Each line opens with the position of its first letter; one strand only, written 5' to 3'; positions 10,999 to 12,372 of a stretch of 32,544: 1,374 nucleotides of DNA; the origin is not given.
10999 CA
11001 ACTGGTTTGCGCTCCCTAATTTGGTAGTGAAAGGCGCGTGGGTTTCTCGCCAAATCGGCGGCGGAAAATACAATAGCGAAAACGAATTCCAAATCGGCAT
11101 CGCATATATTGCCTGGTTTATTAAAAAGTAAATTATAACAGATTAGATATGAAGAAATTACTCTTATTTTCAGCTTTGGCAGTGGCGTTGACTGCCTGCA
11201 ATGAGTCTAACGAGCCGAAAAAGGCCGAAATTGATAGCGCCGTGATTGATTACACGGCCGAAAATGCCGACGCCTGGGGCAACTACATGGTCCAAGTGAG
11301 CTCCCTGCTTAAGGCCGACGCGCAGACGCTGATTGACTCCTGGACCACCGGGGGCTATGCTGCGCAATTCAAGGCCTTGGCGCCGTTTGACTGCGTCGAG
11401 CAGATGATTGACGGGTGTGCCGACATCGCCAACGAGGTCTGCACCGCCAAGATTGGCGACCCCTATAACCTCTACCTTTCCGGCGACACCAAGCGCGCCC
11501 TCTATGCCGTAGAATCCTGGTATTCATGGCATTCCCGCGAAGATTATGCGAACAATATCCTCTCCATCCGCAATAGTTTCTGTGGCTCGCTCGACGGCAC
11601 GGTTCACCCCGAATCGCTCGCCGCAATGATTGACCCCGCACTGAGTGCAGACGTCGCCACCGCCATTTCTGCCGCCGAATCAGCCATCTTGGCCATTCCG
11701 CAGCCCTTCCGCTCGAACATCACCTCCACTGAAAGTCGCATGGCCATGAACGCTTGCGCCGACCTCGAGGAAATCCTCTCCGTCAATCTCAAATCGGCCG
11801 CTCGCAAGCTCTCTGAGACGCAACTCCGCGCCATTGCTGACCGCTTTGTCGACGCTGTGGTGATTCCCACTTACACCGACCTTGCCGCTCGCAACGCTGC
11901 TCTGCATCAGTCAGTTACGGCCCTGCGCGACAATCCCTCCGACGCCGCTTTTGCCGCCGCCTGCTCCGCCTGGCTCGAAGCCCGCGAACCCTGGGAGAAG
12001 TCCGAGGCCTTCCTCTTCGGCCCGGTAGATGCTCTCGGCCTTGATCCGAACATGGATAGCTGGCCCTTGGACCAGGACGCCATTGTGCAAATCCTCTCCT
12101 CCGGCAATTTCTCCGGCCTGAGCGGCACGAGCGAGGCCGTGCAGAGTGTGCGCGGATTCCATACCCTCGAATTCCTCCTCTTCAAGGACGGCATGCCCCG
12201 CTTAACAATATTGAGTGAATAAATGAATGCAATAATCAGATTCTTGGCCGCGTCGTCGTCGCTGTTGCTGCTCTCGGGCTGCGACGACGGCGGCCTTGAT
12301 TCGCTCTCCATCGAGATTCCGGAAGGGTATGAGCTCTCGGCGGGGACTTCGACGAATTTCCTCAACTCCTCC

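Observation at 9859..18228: Imelysin + di-haem DUF1111 core expanded into a seven-gene extracytoplasmic redox module with its own cytochrome c synthase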

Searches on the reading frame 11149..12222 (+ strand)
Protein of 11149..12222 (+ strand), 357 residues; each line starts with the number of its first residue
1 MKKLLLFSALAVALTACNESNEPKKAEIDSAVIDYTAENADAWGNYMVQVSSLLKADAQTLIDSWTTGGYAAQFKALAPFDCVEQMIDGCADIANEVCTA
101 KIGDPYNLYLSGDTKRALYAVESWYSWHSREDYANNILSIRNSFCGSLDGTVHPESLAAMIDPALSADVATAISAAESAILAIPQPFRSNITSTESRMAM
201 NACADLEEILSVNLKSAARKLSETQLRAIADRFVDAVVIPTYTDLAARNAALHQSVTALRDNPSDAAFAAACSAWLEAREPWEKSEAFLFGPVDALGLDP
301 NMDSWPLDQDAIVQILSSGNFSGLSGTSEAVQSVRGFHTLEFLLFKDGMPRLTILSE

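Call 3: search_protein_families(library=pfam, proteins=[window:11149-12222:+], max_evalue=0.01)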
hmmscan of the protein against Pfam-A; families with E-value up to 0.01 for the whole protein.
window:11149-12222:+ (357 aa): 1 family
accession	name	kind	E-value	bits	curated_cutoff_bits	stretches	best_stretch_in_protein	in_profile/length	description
PF09375.15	Peptidase_M75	-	7.6e-54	183.7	23.5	2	239-348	2-115/288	Imelysin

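Call 4: search_protein_families(library=ncbifam, proteins=[window:11149-12222:+], max_evalue=0.01)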
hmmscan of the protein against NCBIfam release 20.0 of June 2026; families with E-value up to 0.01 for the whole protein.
window:11149-12222:+ (357 aa): 1 family
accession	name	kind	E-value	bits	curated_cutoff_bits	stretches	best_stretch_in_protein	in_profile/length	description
NF050142.1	PG1828_fam_lipo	equivalog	0.00075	20.2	50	1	1-35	1-37/59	PG1828 family lipoprotein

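Call 12: search_solved_structures(query=window:11149-12222:+, max_evalue=0.001)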
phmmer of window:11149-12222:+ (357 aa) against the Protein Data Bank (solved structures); distinct sequences matched with E-value up to 0.001: 3.
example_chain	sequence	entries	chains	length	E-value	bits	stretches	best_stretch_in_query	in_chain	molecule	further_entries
3n8u_A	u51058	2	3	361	5.7e-113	380.6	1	26-351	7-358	imelysin peptidase | Imelysin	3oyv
4ecg_A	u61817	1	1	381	7.7e-52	179.7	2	218-351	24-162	Putative iron-regulated protein A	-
7xrx_A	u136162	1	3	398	6.2e-07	32.1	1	221-315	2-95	Insulin-cleaving metalloproteinase outer membrane protein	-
